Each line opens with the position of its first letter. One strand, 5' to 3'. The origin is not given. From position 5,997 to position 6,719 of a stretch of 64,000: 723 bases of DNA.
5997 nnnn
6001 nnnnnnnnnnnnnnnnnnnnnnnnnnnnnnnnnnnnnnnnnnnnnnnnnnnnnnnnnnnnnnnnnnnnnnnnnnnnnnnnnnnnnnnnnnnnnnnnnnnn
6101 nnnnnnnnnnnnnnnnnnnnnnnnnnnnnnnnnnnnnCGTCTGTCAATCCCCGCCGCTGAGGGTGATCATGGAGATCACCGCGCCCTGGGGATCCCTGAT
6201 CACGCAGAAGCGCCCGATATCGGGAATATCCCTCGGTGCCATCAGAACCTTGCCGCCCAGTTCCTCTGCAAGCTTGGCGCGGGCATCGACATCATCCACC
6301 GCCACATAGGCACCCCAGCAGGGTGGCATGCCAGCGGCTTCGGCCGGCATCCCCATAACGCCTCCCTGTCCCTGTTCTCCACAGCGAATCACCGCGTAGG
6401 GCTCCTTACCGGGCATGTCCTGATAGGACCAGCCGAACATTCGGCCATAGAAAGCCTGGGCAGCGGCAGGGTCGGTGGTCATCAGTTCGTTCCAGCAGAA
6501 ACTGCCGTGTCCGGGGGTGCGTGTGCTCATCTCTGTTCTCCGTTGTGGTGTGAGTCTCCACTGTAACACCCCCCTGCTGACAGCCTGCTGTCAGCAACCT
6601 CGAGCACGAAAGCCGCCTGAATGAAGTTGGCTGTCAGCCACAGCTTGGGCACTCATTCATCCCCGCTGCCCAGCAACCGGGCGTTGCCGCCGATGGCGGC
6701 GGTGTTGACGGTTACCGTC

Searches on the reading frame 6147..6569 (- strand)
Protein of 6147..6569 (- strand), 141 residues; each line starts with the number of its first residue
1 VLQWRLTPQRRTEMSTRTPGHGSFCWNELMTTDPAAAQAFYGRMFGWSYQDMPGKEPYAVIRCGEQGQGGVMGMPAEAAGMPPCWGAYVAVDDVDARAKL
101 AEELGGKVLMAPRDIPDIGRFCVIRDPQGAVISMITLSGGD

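Call 6: search_protein_families(library=pfam, max_evalue=0.1, proteins=[window:6147-6569:-])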
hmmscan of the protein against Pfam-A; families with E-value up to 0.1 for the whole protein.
window:6147-6569:- (141 aa): 3 families
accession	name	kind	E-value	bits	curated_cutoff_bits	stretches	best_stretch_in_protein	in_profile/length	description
PF00903.31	Glyoxalase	-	8.1e-08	33.1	20.6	1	29-132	7-119/121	Glyoxalase/Bleomycin resistance protein/Dioxygenase superfamily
PF18029.7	Glyoxalase_6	-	9e-07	30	23.6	1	31-131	6-102/106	Glyoxalase-like domain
PF22677.2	Ble-like_N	-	0.0005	20.2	24.5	1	25-61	3-38/41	Bleomycin resistance protein-like N-terminal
